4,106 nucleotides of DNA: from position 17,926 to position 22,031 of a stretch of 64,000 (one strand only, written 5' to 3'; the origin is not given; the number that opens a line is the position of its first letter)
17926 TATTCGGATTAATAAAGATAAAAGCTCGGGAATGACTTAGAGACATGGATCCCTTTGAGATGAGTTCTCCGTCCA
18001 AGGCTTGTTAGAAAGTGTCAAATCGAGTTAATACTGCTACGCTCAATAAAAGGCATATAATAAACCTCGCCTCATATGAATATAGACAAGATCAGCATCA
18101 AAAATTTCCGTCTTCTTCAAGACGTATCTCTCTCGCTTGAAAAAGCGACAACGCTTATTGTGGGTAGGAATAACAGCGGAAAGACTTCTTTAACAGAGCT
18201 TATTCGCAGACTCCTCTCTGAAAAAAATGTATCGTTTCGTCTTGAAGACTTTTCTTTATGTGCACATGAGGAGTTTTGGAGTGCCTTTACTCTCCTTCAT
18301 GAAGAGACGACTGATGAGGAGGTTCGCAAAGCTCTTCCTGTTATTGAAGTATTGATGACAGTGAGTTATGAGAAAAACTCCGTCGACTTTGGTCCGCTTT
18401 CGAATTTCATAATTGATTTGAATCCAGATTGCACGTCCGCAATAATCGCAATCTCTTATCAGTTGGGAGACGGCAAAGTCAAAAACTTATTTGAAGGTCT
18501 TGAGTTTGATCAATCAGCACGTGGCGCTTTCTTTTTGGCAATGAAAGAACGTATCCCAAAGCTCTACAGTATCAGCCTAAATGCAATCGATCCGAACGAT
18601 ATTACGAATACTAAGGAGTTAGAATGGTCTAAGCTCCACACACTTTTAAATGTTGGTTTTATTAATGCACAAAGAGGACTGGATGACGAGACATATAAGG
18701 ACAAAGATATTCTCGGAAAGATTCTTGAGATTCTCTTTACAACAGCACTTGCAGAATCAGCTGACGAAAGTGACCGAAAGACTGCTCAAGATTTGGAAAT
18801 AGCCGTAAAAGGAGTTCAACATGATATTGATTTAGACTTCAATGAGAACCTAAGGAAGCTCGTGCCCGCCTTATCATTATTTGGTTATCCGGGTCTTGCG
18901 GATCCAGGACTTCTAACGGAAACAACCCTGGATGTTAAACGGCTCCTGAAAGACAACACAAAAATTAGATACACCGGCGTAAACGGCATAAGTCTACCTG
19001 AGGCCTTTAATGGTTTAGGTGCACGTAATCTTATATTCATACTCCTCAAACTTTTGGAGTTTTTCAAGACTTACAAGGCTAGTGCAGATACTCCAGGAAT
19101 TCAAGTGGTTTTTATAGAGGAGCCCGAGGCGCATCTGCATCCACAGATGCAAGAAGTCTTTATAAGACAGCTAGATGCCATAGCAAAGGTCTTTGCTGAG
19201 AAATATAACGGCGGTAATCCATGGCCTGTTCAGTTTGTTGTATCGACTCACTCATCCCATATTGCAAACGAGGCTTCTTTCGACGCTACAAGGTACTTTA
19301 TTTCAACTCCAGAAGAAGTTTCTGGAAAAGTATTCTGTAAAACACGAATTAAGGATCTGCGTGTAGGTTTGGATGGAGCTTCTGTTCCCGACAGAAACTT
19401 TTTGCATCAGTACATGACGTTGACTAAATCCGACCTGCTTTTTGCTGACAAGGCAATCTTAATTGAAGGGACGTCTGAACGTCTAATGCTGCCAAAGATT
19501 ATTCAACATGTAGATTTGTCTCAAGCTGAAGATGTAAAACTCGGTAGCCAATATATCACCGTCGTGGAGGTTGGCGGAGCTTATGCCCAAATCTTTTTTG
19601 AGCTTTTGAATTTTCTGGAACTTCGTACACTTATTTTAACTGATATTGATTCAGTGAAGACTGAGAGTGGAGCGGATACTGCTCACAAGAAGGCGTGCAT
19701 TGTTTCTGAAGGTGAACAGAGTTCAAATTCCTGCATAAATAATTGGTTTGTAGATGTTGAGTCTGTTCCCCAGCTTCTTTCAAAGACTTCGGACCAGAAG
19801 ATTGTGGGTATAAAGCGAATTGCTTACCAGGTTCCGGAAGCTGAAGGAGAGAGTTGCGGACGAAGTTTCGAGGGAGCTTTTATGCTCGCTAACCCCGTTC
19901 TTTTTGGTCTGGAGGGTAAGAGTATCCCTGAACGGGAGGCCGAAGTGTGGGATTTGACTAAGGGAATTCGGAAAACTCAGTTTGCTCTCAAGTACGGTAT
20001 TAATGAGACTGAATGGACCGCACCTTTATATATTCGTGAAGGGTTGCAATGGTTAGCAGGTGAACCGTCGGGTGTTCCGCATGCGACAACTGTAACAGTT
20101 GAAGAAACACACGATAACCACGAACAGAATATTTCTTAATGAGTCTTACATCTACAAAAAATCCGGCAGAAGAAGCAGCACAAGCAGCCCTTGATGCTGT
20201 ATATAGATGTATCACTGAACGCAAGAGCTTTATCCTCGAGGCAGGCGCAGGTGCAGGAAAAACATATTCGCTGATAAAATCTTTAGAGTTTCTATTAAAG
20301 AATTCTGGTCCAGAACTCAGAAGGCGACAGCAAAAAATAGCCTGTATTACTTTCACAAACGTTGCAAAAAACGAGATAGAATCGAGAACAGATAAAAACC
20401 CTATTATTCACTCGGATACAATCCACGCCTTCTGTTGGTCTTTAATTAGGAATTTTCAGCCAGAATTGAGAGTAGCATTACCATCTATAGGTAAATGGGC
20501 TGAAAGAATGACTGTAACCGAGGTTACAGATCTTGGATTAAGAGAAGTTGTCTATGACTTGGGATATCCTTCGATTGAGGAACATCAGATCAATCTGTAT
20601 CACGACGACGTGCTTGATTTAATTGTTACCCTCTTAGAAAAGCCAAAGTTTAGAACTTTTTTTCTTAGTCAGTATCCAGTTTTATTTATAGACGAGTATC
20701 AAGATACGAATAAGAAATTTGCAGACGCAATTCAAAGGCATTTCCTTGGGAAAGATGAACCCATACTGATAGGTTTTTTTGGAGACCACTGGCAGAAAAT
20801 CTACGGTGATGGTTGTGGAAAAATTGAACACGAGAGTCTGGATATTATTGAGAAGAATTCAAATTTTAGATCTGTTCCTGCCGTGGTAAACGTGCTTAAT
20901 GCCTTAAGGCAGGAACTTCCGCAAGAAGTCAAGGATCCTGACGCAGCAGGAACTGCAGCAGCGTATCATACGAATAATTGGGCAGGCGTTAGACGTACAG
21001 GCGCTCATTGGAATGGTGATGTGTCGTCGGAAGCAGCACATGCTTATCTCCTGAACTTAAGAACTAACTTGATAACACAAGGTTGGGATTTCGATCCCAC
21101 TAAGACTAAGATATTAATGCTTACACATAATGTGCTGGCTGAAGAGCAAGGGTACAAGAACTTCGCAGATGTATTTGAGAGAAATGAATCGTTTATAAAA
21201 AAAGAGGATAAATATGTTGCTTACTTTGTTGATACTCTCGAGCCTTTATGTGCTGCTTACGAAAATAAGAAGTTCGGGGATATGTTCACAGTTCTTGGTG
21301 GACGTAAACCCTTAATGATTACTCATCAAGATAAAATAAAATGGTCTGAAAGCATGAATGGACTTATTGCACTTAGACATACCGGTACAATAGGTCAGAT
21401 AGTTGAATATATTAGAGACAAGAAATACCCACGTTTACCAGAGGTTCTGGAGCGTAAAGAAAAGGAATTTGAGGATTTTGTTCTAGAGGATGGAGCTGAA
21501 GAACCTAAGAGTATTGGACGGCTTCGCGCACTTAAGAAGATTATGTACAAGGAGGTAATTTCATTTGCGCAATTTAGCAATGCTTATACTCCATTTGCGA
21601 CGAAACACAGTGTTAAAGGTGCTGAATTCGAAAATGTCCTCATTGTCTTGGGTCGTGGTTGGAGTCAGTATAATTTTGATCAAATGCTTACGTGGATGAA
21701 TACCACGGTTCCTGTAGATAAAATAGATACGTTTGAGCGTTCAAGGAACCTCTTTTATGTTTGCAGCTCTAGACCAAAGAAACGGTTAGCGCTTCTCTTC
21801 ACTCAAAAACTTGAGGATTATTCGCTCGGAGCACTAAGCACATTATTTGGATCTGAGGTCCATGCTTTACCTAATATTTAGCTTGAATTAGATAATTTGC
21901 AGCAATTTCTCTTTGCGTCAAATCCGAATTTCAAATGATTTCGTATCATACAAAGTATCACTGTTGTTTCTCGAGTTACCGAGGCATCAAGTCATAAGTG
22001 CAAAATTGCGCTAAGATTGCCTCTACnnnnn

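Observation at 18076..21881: Translationally coupled OLD-family ATPase/Toprim nuclease plus UvrD-like helicase: a Gabija-like (class 2 OLD) defence pair, both proteins larger than canonical GajA/GajB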

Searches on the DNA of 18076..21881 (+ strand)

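Call 10: search_dna_similar(query=window:18076-21881:+, collection=ecoli_genomes, mode=near, max_rows=15)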
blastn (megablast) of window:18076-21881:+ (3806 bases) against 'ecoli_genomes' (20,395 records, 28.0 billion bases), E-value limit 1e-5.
No match.

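Call 11: search_dna_similar(query=window:18076-21881:+, collection=plasmids, mode=near, max_rows=15)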
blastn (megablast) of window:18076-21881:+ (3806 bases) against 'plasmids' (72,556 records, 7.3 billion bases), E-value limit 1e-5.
No match.

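Call 12: search_dna_similar(query=window:18076-21881:+, collection=phages, mode=near, max_rows=15)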
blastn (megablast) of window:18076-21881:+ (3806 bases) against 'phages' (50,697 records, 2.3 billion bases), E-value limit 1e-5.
No match.
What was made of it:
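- Tried and rejected: Megablast of the 3.8-kb pair against E. coli genomes, plasmids and phages found no match (calls 10-12).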

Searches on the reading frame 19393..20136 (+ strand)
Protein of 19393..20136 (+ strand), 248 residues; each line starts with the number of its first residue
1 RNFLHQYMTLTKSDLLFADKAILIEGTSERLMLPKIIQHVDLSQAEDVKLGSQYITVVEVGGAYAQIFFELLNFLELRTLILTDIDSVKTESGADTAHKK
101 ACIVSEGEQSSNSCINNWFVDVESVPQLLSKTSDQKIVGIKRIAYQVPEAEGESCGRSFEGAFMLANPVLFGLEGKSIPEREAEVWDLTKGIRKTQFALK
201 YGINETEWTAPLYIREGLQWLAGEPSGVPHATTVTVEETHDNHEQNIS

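Call 42: search_solved_structures(query=A3, max_evalue=1, show_alignments=5)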
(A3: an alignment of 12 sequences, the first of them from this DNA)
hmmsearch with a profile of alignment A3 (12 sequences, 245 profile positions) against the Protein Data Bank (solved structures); distinct sequences matched with E-value up to 1: 7.
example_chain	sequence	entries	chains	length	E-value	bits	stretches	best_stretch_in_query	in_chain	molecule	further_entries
6nk8_A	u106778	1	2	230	5.9e-07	32.4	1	4-90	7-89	Class 2 OLD family nuclease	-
6njv_A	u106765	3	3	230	1.8e-05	27.5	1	4-92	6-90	Xcc_CTR_I | Xcc_ctr_pt | Xcc_ctr_Hg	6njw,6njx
8sm3_A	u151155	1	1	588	0.00014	24.6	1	15-91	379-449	Endonuclease GajA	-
8wy4_A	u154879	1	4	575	0.00014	24.6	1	15-91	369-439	Endonuclease GajA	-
8jq9_B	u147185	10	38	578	0.00014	24.6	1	15-91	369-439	Endonuclease GajA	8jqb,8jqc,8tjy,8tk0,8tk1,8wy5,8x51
8j4t_A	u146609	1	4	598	0.00015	24.5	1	15-91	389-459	Endonuclease GajA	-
8u7i_A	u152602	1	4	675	0.00017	24.3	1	15-91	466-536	Endonuclease GajA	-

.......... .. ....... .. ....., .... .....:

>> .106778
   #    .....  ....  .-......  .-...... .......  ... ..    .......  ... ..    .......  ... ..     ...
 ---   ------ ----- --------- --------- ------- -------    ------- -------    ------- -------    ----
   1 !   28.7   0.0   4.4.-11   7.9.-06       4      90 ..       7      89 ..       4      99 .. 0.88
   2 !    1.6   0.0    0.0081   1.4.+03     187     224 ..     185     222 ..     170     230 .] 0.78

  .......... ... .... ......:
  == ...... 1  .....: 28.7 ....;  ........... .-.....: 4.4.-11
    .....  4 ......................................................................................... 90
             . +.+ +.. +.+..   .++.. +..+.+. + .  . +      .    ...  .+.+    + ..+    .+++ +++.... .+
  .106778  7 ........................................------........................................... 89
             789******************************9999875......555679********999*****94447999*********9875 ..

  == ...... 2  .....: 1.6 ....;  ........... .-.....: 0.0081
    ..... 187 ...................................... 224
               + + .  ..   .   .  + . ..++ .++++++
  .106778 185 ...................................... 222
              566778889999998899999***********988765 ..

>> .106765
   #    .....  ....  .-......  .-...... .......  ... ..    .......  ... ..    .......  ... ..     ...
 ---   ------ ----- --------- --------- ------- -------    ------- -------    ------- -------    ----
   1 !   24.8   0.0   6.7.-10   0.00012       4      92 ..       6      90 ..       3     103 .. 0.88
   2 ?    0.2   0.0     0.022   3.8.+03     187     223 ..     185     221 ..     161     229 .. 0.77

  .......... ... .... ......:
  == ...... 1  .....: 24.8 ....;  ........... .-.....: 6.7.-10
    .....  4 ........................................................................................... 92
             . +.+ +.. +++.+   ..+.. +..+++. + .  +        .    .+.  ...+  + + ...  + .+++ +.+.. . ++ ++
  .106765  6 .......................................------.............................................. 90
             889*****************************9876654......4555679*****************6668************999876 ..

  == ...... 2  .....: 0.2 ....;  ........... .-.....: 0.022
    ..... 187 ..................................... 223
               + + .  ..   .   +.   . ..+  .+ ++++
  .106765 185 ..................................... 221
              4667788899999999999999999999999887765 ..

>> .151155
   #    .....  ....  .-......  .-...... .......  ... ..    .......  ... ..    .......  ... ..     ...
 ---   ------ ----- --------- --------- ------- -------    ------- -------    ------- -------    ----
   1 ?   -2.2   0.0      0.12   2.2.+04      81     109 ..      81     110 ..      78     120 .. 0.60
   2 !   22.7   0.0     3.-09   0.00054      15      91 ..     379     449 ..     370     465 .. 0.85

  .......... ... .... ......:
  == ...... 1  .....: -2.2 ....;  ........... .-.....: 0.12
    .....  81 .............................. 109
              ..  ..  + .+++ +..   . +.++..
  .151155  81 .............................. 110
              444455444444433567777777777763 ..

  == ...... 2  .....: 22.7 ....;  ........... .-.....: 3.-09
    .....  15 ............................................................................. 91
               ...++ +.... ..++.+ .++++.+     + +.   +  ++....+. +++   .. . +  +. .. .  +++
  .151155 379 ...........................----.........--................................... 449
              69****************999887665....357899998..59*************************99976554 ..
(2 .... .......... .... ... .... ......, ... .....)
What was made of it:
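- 19636..19653 (+): Toprim DxD: D523 and D525 within LTDIDS, corresponding to BpOLD D455 and D457. Alignment to 6nk8 'LTDLD' (call 42).
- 19969..19995 (+): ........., aa 632-640, with invariant K633. Probable counterpart of the BpOLD catalytic lysine K562 (GKGRFA). Weak second-domain alignment to 6nk8 and 6njv, not significant on its own (call 42).
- On Gabija / class 2 OLD system: K633 aligns to K562 only in a sub-threshold second domain (call 42).
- The C-terminal profile hits class 2 BpOLD and XccOLD first, and class 1 TsOLD does not appear at E<=1 (call 42). The C-terminal profile finds class 2 structures and not TsOLD (call 42).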
